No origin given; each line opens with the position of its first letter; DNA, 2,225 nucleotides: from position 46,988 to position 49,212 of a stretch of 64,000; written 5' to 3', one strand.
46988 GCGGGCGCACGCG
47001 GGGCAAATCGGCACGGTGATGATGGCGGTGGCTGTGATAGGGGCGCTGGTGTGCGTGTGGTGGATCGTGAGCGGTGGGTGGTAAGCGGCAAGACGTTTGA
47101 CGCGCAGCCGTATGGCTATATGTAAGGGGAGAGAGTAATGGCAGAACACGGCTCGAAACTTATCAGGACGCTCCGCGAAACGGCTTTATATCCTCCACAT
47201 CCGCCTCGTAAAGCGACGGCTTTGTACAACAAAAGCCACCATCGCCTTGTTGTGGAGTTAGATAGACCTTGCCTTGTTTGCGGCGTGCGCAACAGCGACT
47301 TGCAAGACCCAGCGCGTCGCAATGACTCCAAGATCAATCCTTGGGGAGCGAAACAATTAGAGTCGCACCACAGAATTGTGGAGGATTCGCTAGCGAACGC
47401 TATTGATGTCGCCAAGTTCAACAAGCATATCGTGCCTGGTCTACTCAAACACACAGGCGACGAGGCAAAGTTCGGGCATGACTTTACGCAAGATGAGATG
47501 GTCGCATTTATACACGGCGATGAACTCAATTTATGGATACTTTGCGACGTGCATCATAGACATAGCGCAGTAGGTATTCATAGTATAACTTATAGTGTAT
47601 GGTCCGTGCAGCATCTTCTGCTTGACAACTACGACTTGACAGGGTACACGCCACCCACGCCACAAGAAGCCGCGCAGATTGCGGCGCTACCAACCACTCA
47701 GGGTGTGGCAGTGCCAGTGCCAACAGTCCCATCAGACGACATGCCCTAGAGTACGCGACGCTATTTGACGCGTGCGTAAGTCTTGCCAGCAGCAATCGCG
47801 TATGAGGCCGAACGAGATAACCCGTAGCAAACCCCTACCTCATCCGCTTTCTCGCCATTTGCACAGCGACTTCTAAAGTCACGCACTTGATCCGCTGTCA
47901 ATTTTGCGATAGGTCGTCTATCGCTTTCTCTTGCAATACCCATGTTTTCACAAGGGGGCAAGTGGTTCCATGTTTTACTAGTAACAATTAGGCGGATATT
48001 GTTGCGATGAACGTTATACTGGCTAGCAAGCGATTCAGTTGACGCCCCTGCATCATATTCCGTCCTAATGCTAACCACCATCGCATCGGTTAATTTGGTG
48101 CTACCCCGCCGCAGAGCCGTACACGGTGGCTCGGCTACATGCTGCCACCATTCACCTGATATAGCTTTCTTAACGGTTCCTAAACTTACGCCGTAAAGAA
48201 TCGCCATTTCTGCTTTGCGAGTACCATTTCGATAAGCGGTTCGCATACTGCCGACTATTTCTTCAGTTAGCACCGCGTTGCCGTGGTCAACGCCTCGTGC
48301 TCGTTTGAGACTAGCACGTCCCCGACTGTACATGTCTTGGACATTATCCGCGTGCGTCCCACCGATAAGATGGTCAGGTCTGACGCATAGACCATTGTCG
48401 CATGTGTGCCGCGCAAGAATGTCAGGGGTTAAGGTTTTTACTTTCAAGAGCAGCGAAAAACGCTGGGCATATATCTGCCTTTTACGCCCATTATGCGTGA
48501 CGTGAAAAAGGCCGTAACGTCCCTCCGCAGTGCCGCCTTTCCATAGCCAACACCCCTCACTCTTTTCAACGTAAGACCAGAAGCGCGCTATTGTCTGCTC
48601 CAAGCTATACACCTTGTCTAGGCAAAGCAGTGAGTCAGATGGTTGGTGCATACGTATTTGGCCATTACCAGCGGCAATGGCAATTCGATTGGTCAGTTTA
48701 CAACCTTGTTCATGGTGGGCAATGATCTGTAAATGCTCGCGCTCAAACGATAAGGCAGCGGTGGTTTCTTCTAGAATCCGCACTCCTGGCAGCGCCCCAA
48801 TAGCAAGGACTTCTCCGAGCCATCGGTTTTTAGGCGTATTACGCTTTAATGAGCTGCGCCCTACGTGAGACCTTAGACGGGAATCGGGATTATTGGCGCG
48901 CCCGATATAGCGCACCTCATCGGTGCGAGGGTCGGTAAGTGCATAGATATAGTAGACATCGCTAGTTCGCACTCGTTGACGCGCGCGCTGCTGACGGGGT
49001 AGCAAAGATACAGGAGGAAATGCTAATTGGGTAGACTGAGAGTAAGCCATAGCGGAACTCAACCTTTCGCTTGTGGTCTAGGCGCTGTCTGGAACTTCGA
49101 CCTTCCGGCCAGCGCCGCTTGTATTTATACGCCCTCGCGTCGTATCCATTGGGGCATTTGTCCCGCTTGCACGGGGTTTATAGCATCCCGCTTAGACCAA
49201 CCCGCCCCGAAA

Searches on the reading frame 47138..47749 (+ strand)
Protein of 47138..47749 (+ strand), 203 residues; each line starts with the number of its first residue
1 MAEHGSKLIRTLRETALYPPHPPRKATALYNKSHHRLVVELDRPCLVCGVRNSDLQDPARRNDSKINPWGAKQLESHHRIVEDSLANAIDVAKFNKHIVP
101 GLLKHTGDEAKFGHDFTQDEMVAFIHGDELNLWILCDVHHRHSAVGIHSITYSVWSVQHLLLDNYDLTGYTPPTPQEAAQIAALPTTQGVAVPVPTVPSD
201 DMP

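Call 6: search_protein_families(library=phrogs, proteins=[window:47138-47749:+], max_evalue=0.01)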
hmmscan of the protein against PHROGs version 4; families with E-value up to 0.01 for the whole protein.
window:47138-47749:+ (203 aa): 1 family
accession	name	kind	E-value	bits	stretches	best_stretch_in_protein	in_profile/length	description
phrog_8048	-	DNA, RNA and nucleotide metabolism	0.0016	18.7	1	8-158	142-247/273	HNH endonuclease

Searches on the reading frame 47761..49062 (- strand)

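Call 6: search_protein_families(library=phrogs, proteins=[window:47761-49062:-], max_evalue=0.01)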
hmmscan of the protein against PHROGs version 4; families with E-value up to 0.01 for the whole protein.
window:47761-49062:- (433 aa): 18 families
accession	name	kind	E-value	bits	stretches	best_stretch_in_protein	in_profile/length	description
phrog_59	-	DNA, RNA and nucleotide metabolism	1.4e-23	85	2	165-312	152-278/423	HNH endonuclease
phrog_1872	-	DNA, RNA and nucleotide metabolism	7.9e-22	78.9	1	154-256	16-121/166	endonuclease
phrog_826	-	DNA, RNA and nucleotide metabolism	3.1e-18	67.3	1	154-246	67-160/281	HNH endonuclease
phrog_3593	-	DNA, RNA and nucleotide metabolism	2.7e-15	57.6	1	158-259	56-155/210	HNH endonuclease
phrog_6254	-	DNA, RNA and nucleotide metabolism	8.9e-15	56.3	1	165-304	8-151/154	HNH endonuclease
phrog_6156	-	DNA, RNA and nucleotide metabolism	1.7e-13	51.5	2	318-368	180-230/261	endonuclease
phrog_517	-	DNA, RNA and nucleotide metabolism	1.1e-09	40.2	1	304-356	66-118/128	HTH DNA binding protein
phrog_4842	-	DNA, RNA and nucleotide metabolism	1.5e-09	38.9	1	154-232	60-135/154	HNH endonuclease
phrog_20467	-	DNA, RNA and nucleotide metabolism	3.7e-09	37.5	0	262-310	60-108/112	HNH endonuclease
phrog_1492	-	DNA, RNA and nucleotide metabolism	5.3e-08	33.4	1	169-252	78-167/414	HNH endonuclease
phrog_4629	-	DNA, RNA and nucleotide metabolism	6.1e-06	27.1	1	322-361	35-74/87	HTH DNA binding domain protein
phrog_4151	-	DNA, RNA and nucleotide metabolism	7.7e-05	23.6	0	274-308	14-48/154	DNA binding protein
phrog_664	-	DNA, RNA and nucleotide metabolism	0.0001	23.2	1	238-345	66-164/210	DNA binding protein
phrog_15481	-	unknown function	0.00013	22.9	0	322-363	2-43/43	-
phrog_7168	-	DNA, RNA and nucleotide metabolism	0.00047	20.7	0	38-82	3-45/284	homing endonuclease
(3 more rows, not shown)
